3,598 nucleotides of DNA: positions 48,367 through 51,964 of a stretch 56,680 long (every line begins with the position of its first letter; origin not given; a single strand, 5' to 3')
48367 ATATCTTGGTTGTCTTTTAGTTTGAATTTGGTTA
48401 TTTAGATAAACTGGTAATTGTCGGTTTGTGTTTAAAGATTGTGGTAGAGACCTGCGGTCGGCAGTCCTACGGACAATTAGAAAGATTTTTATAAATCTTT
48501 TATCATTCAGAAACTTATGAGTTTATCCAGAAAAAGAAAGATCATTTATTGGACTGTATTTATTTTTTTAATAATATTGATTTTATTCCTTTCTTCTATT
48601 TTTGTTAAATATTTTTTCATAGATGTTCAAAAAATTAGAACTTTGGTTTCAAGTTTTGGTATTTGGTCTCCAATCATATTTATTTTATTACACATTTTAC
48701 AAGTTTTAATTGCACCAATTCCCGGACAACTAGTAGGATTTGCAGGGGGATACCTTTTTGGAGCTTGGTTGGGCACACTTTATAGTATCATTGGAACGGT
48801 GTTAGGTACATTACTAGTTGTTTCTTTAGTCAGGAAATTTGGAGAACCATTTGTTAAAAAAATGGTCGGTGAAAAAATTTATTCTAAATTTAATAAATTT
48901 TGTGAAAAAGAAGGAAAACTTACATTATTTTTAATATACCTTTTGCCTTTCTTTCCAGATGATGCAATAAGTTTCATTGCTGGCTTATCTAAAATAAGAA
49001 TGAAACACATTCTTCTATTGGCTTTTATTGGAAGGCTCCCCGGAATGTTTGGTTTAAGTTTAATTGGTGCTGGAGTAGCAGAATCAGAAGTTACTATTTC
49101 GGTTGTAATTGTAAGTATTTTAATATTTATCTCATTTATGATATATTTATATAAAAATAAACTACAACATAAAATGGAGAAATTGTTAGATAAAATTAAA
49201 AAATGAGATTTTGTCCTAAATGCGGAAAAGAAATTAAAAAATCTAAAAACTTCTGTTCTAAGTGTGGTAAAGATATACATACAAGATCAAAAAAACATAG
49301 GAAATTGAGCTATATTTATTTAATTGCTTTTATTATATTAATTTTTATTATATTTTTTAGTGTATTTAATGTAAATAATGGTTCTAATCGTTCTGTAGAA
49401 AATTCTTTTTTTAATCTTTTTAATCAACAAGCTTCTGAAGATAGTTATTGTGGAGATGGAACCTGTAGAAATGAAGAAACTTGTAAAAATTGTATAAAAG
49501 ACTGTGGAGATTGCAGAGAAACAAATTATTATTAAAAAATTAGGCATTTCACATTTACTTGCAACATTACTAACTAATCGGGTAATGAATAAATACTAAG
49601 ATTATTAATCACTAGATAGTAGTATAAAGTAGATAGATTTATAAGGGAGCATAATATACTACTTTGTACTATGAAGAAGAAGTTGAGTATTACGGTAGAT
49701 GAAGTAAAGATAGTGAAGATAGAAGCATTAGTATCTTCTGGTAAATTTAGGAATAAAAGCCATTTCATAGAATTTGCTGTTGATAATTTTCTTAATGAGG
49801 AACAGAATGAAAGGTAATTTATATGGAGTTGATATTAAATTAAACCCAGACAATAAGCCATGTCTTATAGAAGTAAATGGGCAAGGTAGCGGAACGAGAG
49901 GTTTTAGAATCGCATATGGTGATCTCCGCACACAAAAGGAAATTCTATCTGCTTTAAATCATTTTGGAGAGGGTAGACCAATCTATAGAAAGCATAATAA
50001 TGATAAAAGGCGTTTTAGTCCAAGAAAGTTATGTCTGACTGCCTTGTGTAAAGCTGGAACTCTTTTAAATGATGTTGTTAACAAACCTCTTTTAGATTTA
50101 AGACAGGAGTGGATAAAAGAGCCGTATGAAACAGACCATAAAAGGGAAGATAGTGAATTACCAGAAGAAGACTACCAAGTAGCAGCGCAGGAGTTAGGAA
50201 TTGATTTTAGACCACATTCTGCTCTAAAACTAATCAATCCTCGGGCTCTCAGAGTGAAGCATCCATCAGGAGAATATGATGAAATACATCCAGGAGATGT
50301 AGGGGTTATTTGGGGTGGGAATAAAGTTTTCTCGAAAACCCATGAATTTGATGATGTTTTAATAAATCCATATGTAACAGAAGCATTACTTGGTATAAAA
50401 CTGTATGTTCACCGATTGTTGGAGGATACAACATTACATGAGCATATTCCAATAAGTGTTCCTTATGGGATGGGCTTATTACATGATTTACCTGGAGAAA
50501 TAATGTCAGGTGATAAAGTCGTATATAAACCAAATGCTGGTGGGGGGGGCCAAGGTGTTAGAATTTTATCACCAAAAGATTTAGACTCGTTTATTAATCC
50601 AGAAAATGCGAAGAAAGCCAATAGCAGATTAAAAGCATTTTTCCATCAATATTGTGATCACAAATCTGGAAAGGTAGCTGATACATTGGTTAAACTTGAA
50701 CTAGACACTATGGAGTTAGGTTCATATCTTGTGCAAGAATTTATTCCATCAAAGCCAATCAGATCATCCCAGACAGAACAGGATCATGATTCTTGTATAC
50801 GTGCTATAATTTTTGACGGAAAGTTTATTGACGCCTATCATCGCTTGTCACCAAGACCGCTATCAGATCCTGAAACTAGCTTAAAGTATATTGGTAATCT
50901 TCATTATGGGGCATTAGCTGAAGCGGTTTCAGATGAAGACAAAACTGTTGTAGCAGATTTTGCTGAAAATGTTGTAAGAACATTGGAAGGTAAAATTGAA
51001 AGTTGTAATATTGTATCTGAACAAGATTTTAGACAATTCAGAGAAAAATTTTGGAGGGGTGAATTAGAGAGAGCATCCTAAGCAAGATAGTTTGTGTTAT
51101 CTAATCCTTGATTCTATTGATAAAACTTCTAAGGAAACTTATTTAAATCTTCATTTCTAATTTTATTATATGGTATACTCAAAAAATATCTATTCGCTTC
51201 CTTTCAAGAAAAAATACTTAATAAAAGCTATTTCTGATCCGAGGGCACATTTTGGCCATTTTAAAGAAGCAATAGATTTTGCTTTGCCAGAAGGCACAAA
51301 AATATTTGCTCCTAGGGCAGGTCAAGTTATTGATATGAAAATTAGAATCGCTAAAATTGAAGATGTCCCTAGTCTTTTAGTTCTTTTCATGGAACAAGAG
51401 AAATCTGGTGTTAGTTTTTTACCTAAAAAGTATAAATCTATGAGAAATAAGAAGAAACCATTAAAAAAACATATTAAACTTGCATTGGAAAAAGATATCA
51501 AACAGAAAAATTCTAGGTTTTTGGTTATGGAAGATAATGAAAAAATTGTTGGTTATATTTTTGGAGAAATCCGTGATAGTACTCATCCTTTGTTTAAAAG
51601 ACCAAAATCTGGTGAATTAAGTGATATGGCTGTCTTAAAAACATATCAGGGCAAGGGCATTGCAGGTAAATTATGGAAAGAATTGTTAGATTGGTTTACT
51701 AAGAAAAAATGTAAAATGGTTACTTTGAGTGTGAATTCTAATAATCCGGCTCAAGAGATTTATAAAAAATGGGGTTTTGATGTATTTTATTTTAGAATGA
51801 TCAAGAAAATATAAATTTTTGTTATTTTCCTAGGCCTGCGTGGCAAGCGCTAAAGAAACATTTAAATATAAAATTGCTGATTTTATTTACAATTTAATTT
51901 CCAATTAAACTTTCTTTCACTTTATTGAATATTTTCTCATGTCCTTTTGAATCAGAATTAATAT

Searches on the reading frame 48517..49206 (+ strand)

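Call 97: search_protein_families(library=pfam, proteins=[window:48517-49206:+], max_evalue=0.001)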
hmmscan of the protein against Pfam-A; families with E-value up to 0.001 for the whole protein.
window:48517-49206:+ (229 aa): 1 family
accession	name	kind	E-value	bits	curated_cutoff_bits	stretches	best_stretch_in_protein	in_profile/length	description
PF09335.16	VTT_dom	-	9e-24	84.7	33.9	1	68-185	1-122/123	VTT domain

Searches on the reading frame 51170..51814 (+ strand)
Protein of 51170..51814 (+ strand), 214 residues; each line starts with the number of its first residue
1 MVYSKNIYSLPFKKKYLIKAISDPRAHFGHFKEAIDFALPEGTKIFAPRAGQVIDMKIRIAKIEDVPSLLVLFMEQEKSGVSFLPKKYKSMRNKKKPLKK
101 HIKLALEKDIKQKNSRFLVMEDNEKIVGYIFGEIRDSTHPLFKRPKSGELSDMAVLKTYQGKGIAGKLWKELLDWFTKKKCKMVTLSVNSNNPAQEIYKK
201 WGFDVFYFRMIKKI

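Call 97: search_protein_families(library=pfam, proteins=[window:51170-51814:+], max_evalue=0.001)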
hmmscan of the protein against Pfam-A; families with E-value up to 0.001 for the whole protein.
window:51170-51814:+ (214 aa): 6 families
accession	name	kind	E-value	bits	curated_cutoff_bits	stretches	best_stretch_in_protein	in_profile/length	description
PF00583.31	Acetyltransf_1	-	3e-18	66.6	20.7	1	106-203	24-116/116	Acetyltransferase (GNAT) family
PF13673.13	Acetyltransf_10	-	1.7e-16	60.8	23.6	1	104-204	20-108/128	Acetyltransferase (GNAT) domain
PF13508.13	Acetyltransf_7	-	3e-15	56.8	27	1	114-204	2-83/84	Acetyltransferase (GNAT) domain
PF08445.16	FR47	-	5e-08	33.3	22.1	1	144-205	18-79/86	FR47-like protein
PF13527.13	Acetyltransf_9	-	1.7e-06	28.5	25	1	109-205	35-126/127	Acetyltransferase (GNAT) domain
PF13302.13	Acetyltransf_3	-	0.00011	23.4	25.4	1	59-203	5-137/138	Acetyltransferase (GNAT) domain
